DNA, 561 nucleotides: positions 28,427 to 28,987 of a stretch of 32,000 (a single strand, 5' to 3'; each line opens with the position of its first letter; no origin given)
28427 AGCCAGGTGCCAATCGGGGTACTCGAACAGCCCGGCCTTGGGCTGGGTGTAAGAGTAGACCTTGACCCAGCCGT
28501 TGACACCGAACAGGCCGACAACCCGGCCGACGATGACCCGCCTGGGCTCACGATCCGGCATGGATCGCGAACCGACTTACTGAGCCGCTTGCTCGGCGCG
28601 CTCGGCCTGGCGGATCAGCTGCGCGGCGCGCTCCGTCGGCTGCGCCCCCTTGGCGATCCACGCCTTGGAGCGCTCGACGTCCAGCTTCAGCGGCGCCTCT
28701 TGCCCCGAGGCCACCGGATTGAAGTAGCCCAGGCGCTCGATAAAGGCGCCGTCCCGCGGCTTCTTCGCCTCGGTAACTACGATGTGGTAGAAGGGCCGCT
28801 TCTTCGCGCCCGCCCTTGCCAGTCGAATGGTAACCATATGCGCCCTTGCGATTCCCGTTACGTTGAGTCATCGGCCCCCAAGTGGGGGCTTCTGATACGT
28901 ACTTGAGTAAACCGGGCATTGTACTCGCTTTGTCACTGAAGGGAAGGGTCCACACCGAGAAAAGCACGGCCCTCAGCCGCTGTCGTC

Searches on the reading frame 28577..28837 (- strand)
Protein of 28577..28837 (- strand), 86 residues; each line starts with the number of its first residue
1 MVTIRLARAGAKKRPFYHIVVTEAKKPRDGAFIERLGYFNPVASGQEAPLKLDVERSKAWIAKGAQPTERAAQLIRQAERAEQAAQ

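Call 50: find_encoding_contigs(protein=window:28577-28837:-, flank=10000, max_places=6)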
Protein window:28577-28837:- (86 aa): 13 contigs read that carry it; 6 places shown.
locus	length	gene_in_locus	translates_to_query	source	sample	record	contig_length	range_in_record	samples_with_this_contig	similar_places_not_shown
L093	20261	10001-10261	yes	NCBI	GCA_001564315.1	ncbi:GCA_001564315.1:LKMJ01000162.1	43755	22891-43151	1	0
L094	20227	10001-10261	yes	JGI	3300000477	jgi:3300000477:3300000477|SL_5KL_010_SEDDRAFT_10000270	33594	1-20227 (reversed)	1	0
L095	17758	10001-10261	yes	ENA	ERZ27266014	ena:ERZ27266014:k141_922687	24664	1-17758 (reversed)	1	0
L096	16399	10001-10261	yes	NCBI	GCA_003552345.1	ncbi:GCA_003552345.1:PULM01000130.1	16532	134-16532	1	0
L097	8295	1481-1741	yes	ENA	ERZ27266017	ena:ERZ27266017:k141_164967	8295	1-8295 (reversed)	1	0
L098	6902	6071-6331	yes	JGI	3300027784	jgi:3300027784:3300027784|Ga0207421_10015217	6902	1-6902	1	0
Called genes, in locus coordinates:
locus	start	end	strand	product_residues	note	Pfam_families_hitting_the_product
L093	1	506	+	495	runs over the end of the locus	PF19295:SufBD_N, PF01458:SUFBD_core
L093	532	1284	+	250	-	PF00005:ABC_tran, PF02463:SMC_N (faint)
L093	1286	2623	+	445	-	PF19295:SufBD_N, PF01458:SUFBD_core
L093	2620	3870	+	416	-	PF00266:Aminotran_5, PF00155:Aminotran_1_2 (weak), PF01041:DegT_DnrJ_EryC1, PF01053:Cys_Met_Meta_PP (weak), PF01212:Beta_elim_lyase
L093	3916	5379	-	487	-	PF00015:MCPsignal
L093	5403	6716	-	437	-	PF00015:MCPsignal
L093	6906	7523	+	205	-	PF00515:TPR_1 (faint), PF07719:TPR_2 (faint), PF13428:TPR_14 (faint), PF13432:TPR_16 (weak), PF14559:TPR_19 (weak)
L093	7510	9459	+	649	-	PF00270:DEAD (weak), PF13307:Helicase_C_2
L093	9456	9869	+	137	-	PF09350:DJC28_CD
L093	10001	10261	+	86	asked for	PF00886:Ribosomal_S16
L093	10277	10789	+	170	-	PF01782:RimM, PF05239:PRC, PF24986:PRC_RimM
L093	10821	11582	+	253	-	PF01746:tRNA_m1G_MT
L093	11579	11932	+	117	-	PF01245:Ribosomal_L19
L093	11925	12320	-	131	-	-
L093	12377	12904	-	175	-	PF05130:FlgN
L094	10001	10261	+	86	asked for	PF00886:Ribosomal_S16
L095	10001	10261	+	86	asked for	PF00886:Ribosomal_S16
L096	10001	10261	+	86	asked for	PF00886:Ribosomal_S16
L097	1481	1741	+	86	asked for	PF00886:Ribosomal_S16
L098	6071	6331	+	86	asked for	PF00886:Ribosomal_S16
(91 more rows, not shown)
